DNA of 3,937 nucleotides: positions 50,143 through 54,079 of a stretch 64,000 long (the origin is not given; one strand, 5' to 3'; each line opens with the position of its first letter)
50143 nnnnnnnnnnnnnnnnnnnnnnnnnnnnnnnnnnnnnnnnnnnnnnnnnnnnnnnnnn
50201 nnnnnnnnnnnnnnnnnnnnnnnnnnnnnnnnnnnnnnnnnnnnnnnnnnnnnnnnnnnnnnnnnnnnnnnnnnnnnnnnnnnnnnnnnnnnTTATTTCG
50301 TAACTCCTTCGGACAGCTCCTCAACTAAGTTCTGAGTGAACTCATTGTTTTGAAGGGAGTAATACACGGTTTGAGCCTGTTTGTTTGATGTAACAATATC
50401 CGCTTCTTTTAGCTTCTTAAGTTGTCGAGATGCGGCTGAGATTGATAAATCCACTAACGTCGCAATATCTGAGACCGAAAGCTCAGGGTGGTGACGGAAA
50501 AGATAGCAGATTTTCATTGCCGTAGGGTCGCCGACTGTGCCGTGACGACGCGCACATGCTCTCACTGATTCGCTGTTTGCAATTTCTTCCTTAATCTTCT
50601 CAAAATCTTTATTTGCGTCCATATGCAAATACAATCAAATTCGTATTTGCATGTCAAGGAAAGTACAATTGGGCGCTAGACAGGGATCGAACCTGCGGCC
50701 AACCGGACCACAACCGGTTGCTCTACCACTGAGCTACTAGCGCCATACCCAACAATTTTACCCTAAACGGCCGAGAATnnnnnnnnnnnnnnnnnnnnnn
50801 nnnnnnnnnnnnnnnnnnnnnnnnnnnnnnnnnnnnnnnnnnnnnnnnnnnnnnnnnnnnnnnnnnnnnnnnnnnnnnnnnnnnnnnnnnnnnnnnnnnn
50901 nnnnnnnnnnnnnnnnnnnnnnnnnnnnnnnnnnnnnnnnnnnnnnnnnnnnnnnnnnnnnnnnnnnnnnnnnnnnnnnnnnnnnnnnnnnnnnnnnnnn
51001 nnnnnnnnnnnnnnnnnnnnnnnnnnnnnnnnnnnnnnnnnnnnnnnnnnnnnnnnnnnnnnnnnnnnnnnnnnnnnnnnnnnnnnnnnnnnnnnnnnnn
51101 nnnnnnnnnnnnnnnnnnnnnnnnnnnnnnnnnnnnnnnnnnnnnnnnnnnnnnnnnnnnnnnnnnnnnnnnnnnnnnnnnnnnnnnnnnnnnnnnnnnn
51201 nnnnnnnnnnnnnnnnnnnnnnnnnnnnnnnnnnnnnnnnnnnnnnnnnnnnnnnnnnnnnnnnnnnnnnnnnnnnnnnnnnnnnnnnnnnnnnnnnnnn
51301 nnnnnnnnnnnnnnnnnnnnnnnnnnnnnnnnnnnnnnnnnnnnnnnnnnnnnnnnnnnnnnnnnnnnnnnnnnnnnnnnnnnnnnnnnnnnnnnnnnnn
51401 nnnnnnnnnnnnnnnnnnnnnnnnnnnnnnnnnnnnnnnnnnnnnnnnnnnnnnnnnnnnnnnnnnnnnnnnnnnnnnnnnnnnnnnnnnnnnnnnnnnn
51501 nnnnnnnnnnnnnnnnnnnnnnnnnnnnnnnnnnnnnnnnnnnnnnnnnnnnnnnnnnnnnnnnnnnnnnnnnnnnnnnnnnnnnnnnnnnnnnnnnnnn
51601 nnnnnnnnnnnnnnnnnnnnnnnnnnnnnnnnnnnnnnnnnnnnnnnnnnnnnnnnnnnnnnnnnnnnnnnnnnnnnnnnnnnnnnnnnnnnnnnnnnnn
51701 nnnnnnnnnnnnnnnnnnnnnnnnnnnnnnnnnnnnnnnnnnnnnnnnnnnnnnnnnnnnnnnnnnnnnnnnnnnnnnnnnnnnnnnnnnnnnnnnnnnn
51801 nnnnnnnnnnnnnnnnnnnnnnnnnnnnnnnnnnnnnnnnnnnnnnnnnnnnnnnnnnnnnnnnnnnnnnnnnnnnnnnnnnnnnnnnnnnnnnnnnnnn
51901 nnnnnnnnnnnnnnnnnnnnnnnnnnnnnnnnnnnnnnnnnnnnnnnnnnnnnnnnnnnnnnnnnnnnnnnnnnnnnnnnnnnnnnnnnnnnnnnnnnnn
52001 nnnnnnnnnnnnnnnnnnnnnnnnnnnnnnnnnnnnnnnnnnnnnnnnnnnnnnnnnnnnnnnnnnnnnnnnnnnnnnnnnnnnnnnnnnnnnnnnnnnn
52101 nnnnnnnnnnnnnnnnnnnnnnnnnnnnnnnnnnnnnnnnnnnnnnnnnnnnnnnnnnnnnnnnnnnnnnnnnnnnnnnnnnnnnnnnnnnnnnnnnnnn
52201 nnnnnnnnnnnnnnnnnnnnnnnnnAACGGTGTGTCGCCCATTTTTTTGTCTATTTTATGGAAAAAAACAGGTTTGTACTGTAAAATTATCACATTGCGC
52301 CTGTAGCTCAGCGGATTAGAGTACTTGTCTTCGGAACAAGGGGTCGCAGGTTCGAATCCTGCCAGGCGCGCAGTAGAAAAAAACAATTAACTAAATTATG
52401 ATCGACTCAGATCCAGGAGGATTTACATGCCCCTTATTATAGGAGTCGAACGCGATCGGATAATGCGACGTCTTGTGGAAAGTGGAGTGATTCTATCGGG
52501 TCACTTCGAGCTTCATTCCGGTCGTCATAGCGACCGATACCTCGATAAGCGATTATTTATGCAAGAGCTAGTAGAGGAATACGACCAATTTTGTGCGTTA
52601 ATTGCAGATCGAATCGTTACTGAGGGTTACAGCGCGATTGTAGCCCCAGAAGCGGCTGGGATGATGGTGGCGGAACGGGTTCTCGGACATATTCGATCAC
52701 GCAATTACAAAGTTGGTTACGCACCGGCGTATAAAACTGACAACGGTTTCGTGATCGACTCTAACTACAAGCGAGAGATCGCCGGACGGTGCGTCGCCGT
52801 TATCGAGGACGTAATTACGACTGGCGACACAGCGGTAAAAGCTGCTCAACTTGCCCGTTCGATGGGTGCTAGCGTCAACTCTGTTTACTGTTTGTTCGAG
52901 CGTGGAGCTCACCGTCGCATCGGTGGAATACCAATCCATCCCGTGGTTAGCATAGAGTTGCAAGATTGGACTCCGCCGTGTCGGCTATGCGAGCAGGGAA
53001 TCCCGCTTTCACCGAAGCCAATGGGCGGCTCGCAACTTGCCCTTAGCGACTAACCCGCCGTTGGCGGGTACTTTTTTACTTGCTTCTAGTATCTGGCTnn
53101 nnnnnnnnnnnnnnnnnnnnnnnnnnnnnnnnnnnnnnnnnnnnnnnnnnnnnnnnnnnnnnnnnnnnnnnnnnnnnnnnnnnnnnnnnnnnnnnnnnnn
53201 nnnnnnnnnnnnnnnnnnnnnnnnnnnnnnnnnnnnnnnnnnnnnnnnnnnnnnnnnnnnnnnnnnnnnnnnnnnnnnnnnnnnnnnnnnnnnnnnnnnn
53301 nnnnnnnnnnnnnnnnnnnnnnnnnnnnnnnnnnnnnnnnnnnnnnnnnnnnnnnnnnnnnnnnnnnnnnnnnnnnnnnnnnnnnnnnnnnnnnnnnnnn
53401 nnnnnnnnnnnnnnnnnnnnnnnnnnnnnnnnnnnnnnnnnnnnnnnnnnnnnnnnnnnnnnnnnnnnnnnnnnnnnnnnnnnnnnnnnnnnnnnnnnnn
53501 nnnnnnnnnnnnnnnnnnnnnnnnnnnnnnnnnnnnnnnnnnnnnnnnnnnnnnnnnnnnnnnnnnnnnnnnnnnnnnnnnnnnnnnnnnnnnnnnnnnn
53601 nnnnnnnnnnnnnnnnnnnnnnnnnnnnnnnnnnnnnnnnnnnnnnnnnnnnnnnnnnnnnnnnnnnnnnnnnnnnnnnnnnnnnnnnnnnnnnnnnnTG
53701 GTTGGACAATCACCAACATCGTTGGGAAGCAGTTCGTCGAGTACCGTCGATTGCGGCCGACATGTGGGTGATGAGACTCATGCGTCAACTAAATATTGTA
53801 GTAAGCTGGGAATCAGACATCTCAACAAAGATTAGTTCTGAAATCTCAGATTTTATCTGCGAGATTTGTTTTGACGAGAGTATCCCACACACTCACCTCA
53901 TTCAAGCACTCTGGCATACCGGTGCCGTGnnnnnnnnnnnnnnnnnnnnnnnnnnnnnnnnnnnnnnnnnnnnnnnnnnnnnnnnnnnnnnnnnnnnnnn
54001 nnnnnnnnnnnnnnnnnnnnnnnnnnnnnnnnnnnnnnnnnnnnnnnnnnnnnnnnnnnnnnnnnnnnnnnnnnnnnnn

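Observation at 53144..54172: Divergent HhH-GPD (endonuclease III-like) protein with an unusual Cys spacing, sitting immediately upstream of the ParB-like gene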

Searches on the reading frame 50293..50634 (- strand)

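Call 86: search_protein_families(library=pfam, proteins=[window:50293-50634:-], max_evalue=0.001)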
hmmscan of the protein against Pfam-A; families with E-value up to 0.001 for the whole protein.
window:50293-50634:- (113 aa): 8 families
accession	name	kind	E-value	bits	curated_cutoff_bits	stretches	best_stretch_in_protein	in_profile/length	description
PF12840.13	HTH_20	-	9.6e-11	41.9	27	1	35-83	2-50/51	Helix-turn-helix domain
PF01022.26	HTH_5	-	3.9e-09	36.7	22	1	36-83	1-47/47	Bacterial regulatory protein, arsR family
PF13412.12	HTH_24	-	5.1e-07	29.6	21.9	1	39-82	5-48/48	Winged helix-turn-helix DNA-binding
PF01047.28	MarR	-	6.2e-06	26.5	24.6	1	44-85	10-51/59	MarR family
PF09339.16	HTH_IclR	-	0.00018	21.7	22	1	45-83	11-50/52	IclR helix-turn-helix domain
PF12802.13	MarR_2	-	0.00036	21.1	27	1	48-82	16-51/61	MarR family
PF24033.1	DUF7342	-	0.00071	20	31.6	1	53-112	19-78/150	Family of unknown function (DUF7342)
PF13545.12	HTH_Crp_2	-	0.00081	19.7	27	0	51-84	22-56/70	Crp-like helix-turn-helix domain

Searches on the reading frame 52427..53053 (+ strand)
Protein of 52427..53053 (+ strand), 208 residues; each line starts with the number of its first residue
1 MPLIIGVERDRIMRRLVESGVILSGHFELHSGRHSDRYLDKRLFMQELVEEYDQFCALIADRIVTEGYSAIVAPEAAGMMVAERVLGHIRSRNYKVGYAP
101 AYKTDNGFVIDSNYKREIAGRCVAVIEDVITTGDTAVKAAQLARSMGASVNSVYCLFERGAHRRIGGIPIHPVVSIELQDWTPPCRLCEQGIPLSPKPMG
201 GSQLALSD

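Call 3: search_protein_families(library=pfam, proteins=[window:52427-53053:+], max_evalue=1)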
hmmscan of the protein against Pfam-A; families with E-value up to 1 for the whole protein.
window:52427-53053:+ (208 aa): 2 families
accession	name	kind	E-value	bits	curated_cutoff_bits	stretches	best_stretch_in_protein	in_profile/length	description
PF00156.33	Pribosyltran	-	0.00073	19.3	26.3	1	70-162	32-129/158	Phosphoribosyl transferase domain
PF14681.12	UPRTase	-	0.052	13.4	27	1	110-156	110-156/206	Uracil phosphoribosyltransferase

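Call 4: search_protein_families(library=ncbifam, proteins=[window:52427-53053:+], max_evalue=1)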
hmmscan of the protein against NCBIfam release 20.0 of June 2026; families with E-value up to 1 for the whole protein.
window:52427-53053:+ (208 aa): 30 families (the best 25 are shown)
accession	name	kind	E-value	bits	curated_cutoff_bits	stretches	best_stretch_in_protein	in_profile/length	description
TIGR01367.1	pyrE_Therm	equivalog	1.4e-17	63.9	150.25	1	17-194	7-181/187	orotate phosphoribosyltransferase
TIGR00336.1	pyrE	equivalog_domain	2.4e-13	50.2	106.8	1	16-161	3-149/173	orotate phosphoribosyltransferase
NF002620.0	PRK02277.1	subfamily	9.6e-08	31.9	115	1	106-176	128-197/201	orotate phosphoribosyltransferase-like protein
NF005592.0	PRK07322.1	subfamily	1.7e-07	30.8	143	1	105-161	105-161/180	adenine phosphoribosyltransferase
TIGR01251.1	ribP_PPkin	subfamily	4.9e-07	29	113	1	68-168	160-261/309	ribose-phosphate diphosphokinase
NF040646.1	HPT_Archaea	equivalog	1.7e-06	27.7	200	1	45-179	39-177/184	hypoxanthine/guanine phosphoribosyltransferase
NF002095.0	PRK00934.1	equivalog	3.6e-06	26.3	296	1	69-158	157-246/287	ribose-phosphate diphosphokinase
NF002635.0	PRK02304.1-4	subfamily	5.5e-06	26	146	1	60-180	55-178/188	adenine phosphoribosyltransferase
NF010382.0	PRK13809.1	equivalog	3.1e-05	23.5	208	1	9-45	10-46/210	orotate phosphoribosyltransferase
NF002636.0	PRK02304.1-5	equivalog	7.5e-05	22.3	125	1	69-158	69-155/176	adenine phosphoribosyltransferase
NF009211.0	PRK12560.1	equivalog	9.5e-05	22.3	188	1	119-160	113-154/187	adenine phosphoribosyltransferase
TIGR00201.1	comF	subfamily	0.00012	22.1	233.55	1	107-156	142-188/190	ComF family protein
NF008616.0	PRK11595.1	equivalog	0.00013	21.5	304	1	115-156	182-223/227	DNA utilization protein GntX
NF004689.0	PRK06031.1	equivalog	0.00036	19.8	175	1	108-154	142-188/233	phosphoribosyltransferase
NF002634.0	PRK02304.1-3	equivalog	0.00048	19.9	170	1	69-153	70-151/182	adenine phosphoribosyltransferase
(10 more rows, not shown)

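Call 28: search_protein_families(library=padloc, proteins=[window:52427-53053:+], max_evalue=1)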
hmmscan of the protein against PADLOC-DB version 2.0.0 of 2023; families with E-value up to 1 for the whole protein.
window:52427-53053:+ (208 aa): 1 family
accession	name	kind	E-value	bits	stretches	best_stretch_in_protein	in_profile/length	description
PDLC03962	ShosT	-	0.00049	18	1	109-150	157-202/237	-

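Call 29: search_protein_families(library=phrogs, proteins=[window:52427-53053:+], max_evalue=1)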
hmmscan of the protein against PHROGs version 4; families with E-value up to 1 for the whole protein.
window:52427-53053:+ (208 aa): 4 families
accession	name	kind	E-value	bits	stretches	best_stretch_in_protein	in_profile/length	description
phrog_32468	-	other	8.3e-06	26.9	1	23-161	26-167/214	phosphoribosyl transferase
phrog_16932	-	unknown function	0.0026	17.7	1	108-150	341-381/480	-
phrog_8995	-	other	0.049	14.4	1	53-142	13-102/148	phosphoribosyl transferase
phrog_27844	-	unknown function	0.31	11.1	1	110-149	289-328/392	-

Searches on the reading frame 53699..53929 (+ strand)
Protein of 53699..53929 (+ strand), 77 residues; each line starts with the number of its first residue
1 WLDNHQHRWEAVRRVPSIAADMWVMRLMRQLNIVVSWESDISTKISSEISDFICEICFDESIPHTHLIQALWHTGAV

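Call 73: search_solved_structures(query=A6, max_evalue=10, show_alignments=5)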
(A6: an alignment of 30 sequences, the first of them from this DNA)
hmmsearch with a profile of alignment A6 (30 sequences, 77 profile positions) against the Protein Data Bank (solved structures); distinct sequences matched with E-value up to 10: 29.
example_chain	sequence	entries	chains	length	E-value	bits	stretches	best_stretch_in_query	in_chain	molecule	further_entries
5mfd_A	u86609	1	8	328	1.1e-05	28.6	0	63-76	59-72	YIIIM''6AII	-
4pls_A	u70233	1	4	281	2.1e-05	27.7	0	63-76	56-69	Arm00010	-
4plq_A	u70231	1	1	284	2.2e-05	27.6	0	63-76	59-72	Arm00011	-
4plr_A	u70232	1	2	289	2.4e-05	27.5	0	63-76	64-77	Arm00008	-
4v3r_A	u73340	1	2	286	6.4e-05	26.1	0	63-76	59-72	YIII_M5_AII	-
4v3o_A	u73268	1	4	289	6.9e-05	26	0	63-76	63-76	YIII_M5_AII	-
4v3q_A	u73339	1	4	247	0.00055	23.1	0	63-76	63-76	YIII_M4_AII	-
6sa6_A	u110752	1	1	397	0.003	20.8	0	63-76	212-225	DARPin-Armadillo fusion A5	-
9nzc_A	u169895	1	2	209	0.056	16.7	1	13-47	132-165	Endonuclease III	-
9nzd_A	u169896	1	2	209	0.058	16.6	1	13-47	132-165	Endonuclease III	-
1xqo_A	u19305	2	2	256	0.15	15.4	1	10-75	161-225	8-oxoguanine DNA glycosylase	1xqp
8a5c_A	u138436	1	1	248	0.2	14.9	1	16-44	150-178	Endonuclease III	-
8a5f_A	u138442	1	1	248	0.2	14.9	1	16-44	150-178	Endonuclease III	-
4unf_A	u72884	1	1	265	0.22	14.8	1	16-44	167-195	ENDONUCLEASE III-1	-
4bkg_A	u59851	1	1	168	0.44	13.8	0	46-66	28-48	SMALL UBIQUITIN-RELATED MODIFIER 2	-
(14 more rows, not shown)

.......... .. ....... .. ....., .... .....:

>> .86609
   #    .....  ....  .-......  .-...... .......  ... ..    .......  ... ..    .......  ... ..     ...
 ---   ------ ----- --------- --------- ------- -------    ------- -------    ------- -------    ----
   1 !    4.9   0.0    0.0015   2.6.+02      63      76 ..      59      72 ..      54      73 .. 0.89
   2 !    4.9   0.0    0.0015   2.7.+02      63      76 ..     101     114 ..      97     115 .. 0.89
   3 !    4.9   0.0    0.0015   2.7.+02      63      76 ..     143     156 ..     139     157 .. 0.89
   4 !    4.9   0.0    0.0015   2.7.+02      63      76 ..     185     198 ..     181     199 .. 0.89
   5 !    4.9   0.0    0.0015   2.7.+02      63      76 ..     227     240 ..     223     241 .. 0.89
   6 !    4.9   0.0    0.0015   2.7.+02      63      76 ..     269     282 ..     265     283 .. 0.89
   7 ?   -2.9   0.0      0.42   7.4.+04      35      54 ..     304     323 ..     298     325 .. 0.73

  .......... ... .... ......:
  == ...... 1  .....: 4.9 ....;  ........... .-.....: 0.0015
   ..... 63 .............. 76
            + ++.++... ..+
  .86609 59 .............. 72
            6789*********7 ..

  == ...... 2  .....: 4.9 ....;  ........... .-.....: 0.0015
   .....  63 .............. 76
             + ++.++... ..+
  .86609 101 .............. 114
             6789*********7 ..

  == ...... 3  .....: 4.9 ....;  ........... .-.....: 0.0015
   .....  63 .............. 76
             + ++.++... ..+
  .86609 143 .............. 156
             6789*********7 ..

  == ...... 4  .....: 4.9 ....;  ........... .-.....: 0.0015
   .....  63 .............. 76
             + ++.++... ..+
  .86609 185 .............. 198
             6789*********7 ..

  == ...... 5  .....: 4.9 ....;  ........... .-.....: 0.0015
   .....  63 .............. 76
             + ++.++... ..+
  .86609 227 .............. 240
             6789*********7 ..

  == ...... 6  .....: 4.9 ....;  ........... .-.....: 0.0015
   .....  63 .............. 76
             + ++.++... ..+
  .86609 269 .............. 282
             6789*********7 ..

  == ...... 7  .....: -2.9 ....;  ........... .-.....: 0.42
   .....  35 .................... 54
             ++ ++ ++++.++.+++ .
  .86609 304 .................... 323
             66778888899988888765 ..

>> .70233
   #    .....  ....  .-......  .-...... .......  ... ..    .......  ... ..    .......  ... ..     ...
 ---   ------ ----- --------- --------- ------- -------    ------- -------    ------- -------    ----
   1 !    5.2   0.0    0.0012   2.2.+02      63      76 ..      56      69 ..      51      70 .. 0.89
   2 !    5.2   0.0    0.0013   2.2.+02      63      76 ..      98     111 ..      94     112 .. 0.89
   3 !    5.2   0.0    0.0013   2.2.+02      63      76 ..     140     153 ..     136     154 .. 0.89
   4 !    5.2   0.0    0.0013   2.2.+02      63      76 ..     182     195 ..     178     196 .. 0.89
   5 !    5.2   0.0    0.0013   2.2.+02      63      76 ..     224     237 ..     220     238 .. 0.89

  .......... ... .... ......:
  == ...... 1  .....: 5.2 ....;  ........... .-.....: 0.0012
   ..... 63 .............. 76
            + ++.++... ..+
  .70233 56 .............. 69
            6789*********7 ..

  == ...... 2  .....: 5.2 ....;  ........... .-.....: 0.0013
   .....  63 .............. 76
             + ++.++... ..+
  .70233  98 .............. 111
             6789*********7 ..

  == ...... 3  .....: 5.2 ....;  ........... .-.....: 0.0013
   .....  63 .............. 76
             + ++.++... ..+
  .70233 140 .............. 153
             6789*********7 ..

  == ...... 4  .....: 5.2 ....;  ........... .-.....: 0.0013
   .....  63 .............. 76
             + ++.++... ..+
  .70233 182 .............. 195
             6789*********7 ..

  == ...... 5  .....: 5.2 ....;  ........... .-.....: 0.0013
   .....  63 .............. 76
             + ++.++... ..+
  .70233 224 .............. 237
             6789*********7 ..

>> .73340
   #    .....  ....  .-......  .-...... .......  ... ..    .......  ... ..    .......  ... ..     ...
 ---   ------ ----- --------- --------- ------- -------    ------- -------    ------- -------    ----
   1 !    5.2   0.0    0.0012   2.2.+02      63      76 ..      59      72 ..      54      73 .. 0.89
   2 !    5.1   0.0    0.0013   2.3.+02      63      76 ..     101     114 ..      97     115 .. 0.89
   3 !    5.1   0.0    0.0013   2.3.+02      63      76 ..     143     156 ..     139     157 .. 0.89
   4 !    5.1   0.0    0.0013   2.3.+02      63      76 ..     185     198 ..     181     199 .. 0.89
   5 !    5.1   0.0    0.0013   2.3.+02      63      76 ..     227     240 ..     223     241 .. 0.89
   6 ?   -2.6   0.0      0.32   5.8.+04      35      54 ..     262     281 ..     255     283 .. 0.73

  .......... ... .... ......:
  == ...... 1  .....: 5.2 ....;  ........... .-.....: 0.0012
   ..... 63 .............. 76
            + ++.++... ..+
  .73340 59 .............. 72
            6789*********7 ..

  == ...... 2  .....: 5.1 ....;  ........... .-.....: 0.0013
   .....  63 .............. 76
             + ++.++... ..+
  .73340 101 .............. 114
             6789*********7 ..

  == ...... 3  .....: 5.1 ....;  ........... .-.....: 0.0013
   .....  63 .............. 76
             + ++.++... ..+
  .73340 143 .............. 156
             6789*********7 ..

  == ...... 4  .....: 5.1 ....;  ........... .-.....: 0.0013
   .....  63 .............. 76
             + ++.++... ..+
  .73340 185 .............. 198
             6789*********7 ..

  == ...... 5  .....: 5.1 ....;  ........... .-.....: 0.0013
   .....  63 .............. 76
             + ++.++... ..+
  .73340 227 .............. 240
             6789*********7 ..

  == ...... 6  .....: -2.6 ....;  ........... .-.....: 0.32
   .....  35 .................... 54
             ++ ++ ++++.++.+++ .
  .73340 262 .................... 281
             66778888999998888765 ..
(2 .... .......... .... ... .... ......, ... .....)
